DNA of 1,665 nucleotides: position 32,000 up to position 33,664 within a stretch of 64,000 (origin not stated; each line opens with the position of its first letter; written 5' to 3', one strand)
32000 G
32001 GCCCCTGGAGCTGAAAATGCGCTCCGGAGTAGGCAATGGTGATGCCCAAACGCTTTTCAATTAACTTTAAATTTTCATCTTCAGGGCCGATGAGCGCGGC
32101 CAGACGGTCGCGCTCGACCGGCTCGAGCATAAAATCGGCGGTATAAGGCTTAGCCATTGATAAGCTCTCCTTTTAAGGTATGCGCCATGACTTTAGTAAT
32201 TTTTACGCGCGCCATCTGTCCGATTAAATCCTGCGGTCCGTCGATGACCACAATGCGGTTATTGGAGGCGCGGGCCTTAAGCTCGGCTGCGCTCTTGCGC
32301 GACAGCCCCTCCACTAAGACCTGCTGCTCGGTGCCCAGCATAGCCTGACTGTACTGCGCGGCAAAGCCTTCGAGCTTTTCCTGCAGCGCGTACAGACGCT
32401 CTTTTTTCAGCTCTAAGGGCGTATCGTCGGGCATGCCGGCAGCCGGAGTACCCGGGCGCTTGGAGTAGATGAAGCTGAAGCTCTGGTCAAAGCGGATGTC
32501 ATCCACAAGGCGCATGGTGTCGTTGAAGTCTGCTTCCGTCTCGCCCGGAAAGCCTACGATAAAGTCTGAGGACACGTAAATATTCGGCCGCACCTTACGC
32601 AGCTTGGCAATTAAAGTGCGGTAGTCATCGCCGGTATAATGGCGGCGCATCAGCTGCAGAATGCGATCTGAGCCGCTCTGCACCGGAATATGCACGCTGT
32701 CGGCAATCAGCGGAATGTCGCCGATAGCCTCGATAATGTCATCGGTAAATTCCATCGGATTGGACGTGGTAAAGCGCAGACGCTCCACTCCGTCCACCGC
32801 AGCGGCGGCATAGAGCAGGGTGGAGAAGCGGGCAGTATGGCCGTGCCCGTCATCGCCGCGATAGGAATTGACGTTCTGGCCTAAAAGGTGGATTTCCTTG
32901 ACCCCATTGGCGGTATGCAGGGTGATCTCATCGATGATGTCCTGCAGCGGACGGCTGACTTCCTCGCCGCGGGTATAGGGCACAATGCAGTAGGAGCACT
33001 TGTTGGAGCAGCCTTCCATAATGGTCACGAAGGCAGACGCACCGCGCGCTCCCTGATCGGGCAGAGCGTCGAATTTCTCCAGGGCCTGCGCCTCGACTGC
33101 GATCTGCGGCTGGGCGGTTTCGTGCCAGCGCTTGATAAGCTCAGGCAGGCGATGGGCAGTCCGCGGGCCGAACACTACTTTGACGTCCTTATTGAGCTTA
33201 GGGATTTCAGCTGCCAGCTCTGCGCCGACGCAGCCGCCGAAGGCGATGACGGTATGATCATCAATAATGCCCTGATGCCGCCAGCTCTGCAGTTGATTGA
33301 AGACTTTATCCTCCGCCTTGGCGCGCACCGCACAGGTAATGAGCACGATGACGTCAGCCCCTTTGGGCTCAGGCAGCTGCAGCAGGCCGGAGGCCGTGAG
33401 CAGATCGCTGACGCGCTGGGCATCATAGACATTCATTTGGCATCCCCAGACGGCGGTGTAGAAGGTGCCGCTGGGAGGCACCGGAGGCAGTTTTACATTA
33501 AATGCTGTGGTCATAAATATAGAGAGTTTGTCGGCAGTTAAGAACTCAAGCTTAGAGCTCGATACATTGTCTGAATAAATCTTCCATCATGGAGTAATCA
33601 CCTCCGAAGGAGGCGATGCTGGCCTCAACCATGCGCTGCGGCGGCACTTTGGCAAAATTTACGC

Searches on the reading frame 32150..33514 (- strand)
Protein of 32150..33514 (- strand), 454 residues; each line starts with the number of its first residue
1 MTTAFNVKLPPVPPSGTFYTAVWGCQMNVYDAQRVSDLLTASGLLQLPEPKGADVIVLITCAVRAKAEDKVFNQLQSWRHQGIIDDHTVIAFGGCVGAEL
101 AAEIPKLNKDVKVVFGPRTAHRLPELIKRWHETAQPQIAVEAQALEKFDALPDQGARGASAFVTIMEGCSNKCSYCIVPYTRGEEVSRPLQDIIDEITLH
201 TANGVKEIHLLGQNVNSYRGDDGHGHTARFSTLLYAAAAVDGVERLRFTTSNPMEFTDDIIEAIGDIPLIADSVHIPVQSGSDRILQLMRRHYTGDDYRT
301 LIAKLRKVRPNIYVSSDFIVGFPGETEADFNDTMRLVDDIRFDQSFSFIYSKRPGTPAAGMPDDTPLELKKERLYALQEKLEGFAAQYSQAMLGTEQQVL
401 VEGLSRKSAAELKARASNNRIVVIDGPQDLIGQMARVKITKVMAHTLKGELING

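Call 45: find_homologous_proteins(query=window:32150-33514:-, max_evalue=1e-100)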
Query window:32150-33514:- (454 aa): 7937 proteins with E <= 1e-100 among 8000 candidates; the best 120 are listed.
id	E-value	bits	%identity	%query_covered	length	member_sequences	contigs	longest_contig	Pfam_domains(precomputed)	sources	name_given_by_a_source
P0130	0.0e+0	1024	100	100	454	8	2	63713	PF04055.28,PF00919.27,PF01938.27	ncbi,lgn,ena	-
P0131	2.3e-228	776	75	100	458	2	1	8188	PF04055.28,PF00919.27,PF01938.27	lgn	-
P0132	2.3e-225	766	75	100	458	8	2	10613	PF04055.28,PF00919.27,PF01938.27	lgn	-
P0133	6.6e-225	765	76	100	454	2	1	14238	PF04055.28,PF00919.27,PF01938.27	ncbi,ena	-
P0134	5.6e-222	755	74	99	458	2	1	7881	PF04055.28,PF00919.27,PF01938.27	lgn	-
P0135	2.1e-221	753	75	100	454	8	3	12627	PF04055.28,PF00919.27,PF01938.27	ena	-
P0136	9.7e-215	731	71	99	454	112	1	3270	PF04055.28,PF00919.27,PF01938.27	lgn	-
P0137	3.7e-214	729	71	99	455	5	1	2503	PF04055.28,PF00919.27,PF01938.27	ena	-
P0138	1.4e-212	724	72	100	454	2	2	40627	PF04055.28,PF00919.27,PF01938.27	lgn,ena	-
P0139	8.2e-210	715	69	99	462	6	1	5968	PF04055.28,PF00919.27,PF01938.27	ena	-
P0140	1.6e-209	714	72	96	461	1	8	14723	PF04055.28,PF00919.27,PF01938.27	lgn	-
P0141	5.1e-208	709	69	99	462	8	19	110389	PF04055.28,PF00919.27,PF01938.27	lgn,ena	-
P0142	1.5e-207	708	70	98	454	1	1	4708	PF04055.28,PF00919.27,PF01938.27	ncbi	-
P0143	1.8e-207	707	70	96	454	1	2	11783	PF04055.28,PF00919.27,PF01938.27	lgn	-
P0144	4.5e-207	706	70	96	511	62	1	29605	PF04055.28,PF00919.27,PF01938.27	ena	-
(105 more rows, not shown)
